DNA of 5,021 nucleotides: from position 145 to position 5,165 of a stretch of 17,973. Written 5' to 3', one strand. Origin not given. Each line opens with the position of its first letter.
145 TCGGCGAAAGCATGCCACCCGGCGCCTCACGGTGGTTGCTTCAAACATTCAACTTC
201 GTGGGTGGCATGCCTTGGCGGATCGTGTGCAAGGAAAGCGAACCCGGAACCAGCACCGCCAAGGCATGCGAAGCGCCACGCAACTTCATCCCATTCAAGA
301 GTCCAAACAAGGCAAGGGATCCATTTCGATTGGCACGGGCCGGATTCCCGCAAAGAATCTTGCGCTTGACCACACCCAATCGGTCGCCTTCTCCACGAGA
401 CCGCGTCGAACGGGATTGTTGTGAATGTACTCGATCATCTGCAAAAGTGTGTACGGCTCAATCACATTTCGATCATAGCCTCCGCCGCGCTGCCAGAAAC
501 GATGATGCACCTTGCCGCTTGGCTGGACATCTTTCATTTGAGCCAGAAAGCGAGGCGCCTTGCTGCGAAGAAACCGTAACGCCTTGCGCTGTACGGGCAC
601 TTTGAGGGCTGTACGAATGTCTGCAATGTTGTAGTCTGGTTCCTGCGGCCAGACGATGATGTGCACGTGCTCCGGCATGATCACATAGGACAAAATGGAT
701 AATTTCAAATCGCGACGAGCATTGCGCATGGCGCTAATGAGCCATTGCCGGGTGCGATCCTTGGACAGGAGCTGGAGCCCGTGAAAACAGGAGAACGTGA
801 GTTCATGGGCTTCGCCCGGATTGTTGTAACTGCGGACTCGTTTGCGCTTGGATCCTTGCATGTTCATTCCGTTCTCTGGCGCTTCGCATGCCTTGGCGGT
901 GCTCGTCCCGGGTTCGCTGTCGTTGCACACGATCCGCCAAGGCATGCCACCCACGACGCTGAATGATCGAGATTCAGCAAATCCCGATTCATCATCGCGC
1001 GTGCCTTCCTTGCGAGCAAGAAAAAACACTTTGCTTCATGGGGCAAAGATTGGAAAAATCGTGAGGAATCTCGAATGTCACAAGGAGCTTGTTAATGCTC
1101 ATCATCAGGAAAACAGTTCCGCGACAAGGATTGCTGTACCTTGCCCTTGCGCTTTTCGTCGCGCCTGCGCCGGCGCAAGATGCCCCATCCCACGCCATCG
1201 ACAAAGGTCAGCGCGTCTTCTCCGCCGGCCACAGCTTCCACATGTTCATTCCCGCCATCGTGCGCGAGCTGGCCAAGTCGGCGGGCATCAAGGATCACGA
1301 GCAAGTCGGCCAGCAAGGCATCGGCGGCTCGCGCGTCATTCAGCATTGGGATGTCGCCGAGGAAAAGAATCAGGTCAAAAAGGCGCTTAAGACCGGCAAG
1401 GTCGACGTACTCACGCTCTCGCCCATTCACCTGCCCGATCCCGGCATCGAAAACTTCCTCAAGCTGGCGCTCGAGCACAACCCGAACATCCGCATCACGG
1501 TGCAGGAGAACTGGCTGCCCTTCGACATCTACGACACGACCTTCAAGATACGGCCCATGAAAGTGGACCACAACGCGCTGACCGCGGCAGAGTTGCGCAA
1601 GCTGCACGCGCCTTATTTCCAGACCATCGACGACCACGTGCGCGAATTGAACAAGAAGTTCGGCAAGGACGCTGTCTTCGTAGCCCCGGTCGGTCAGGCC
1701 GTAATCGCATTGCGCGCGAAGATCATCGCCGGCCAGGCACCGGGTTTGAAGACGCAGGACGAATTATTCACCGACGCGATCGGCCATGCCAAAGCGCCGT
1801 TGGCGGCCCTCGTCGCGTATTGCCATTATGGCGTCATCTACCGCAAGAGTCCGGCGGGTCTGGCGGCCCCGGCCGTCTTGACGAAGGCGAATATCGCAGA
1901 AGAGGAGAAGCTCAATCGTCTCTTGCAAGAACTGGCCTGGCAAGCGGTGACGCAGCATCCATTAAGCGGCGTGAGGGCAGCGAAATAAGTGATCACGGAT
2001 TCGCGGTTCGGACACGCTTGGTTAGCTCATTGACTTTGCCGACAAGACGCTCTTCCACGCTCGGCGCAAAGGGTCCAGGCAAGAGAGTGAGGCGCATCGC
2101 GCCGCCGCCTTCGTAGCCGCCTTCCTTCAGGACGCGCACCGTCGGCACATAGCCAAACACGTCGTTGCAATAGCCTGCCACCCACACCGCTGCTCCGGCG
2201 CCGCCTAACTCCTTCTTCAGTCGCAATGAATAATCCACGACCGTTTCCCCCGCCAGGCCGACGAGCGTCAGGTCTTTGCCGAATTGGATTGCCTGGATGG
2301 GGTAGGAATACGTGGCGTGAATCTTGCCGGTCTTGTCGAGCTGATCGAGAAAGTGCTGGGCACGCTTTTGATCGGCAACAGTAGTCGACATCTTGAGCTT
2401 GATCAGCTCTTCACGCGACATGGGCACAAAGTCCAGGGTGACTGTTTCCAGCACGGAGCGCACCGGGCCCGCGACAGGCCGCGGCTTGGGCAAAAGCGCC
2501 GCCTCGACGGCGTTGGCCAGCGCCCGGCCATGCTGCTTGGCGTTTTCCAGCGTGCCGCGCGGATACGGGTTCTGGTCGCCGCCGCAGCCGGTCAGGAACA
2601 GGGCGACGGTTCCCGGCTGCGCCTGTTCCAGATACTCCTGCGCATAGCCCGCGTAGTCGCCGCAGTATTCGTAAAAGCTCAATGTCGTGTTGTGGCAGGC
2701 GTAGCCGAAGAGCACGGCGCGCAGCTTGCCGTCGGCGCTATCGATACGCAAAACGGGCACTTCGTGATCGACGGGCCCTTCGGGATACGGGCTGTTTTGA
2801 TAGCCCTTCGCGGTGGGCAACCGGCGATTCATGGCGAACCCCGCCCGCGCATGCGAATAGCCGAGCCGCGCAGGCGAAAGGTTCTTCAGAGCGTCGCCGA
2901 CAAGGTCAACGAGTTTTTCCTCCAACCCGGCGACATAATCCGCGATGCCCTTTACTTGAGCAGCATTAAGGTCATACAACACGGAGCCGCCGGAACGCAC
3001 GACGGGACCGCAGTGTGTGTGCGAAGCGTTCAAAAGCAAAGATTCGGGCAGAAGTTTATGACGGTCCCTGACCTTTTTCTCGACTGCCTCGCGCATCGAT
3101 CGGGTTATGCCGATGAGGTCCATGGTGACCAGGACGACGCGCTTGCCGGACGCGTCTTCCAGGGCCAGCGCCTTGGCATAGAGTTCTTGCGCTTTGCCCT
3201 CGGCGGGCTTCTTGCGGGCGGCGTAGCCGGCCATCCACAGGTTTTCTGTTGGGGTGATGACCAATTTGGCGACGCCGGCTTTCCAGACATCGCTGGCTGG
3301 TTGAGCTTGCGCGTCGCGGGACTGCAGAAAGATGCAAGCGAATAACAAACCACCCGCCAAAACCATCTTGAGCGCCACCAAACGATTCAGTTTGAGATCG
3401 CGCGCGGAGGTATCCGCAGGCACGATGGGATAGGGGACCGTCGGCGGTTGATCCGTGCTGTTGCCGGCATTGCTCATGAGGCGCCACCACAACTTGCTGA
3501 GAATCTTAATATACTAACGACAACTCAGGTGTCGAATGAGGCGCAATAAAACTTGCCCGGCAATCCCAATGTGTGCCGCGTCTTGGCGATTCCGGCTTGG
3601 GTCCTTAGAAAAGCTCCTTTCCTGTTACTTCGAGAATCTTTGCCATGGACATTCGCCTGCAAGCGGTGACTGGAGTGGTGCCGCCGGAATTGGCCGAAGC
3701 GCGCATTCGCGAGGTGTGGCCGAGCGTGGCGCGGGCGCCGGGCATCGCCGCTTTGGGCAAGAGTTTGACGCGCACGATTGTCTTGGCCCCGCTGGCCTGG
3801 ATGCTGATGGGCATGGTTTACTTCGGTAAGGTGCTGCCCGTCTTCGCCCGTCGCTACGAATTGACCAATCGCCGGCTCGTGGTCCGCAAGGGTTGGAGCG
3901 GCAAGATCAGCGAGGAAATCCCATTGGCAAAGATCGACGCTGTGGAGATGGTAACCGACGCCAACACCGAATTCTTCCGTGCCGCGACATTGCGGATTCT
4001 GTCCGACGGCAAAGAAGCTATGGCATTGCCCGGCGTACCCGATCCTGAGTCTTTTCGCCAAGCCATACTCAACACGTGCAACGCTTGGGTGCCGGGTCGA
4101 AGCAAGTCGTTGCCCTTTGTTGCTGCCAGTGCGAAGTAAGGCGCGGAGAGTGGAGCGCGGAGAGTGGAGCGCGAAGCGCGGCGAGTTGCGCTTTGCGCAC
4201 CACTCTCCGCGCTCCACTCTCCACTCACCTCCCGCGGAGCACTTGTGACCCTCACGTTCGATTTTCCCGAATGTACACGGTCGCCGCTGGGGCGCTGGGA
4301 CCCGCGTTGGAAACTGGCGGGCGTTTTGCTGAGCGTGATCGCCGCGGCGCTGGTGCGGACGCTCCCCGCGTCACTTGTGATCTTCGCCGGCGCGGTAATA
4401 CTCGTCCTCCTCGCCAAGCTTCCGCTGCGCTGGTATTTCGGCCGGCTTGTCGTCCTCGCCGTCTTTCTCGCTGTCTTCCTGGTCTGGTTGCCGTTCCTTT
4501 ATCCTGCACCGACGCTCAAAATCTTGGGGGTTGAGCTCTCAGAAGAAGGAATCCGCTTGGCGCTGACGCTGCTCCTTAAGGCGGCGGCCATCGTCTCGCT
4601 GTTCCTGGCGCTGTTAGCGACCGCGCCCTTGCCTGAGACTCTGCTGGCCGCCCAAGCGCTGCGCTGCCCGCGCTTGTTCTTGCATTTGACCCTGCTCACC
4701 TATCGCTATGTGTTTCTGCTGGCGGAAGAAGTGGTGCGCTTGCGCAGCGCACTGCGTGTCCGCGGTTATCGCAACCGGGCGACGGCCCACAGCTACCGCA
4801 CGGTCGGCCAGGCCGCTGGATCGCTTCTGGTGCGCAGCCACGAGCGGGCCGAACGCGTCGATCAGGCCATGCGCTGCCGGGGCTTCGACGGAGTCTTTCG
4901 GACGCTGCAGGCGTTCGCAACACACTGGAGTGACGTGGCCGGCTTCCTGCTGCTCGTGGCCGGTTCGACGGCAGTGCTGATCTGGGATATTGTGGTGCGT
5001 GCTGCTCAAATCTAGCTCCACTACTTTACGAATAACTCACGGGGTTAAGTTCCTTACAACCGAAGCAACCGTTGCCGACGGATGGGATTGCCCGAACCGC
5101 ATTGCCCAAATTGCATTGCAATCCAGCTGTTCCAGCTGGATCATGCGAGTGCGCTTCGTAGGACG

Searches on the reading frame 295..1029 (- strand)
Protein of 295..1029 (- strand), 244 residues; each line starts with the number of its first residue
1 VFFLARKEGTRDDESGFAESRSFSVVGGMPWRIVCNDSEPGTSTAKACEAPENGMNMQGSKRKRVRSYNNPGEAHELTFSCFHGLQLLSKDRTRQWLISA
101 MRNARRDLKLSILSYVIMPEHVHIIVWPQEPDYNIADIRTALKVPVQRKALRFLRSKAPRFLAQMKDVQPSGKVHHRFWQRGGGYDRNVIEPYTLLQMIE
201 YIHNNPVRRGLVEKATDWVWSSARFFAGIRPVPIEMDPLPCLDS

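Call 7: search_protein_families(library=ncbifam, proteins=[window:295-1029:-], max_evalue=0.01)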
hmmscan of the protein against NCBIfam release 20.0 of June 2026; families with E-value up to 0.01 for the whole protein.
window:295-1029:- (244 aa): 2 families
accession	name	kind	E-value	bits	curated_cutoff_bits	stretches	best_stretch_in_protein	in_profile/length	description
NF047646.1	REP_Tyr_transpos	equivalog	7.4e-23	81.1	80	1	65-221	2-146/146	REP-associated tyrosine transposase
NF033573.1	transpos_IS200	equivalog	0.0025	18.1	55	1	93-149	30-85/126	IS200/IS605 family transposase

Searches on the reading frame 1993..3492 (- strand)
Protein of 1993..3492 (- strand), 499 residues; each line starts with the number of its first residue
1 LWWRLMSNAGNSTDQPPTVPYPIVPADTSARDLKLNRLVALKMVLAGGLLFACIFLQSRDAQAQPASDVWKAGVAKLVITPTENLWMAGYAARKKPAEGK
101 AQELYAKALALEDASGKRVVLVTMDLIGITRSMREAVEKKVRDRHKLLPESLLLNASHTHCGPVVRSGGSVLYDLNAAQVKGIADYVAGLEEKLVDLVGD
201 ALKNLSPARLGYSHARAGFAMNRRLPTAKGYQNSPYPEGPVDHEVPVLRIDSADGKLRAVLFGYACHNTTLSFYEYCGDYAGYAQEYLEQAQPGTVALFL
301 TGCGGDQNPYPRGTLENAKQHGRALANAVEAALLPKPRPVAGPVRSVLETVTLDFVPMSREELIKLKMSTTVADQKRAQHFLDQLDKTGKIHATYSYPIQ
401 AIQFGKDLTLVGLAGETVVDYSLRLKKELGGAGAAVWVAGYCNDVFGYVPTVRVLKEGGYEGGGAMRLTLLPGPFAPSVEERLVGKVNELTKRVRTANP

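Call 7: search_protein_families(library=ncbifam, proteins=[window:1993-3492:-], max_evalue=0.01)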
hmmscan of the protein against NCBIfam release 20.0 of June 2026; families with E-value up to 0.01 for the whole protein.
window:1993-3492:- (499 aa): 1 family
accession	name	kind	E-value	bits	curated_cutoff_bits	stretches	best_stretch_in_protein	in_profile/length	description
NF041649.1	ceramidase_neut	equivalog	9.9e-15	53.8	1200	2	84-293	16-230/636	neutral ceramidase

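Call 39: search_protein_families(library=pfam, proteins=[window:1993-3492:-], max_evalue=0.05)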
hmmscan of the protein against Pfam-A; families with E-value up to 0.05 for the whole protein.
window:1993-3492:- (499 aa): 2 families
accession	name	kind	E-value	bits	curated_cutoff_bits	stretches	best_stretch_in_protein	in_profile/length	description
PF04734.18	Ceramidase_alk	-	6.6e-21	75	32.1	1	72-294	3-232/509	Neutral/alkaline non-lysosomal ceramidase, N-terminal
PF09843.14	DUF2070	-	0.019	13.7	30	1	105-217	423-522/561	Predicted membrane protein (DUF2070)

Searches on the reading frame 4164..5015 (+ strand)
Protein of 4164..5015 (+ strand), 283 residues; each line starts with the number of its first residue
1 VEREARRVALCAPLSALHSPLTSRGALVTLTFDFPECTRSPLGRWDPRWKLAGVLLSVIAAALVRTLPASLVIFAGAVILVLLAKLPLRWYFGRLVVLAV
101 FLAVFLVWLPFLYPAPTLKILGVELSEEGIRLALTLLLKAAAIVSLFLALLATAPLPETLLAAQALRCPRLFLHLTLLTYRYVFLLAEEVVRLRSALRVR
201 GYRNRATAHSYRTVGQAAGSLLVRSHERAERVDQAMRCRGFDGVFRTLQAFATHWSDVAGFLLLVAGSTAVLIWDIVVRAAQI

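Call 7: search_protein_families(library=ncbifam, proteins=[window:4164-5015:+], max_evalue=0.01)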
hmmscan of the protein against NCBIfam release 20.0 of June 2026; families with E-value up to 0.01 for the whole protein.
window:4164-5015:+ (283 aa): 2 families
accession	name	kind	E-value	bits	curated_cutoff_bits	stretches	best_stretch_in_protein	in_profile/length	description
TIGR02454.1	ECF_T_CbiQ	equivalog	3.6e-45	154.2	111.8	1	45-239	1-200/200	cobalt ECF transporter T component CbiQ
NF012029.0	PRK15485.1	equivalog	1.4e-08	35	303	1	46-245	17-223/225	energy-coupling factor ABC transporter transmembrane protein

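Call 39: search_protein_families(library=pfam, proteins=[window:4164-5015:+], max_evalue=0.05)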
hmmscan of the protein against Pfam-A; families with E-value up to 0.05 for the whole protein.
window:4164-5015:+ (283 aa): 1 family
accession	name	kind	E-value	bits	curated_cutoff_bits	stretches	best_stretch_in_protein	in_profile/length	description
PF02361.21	CbiQ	-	4.2e-34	118.5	25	1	40-243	3-210/216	Cobalt transport protein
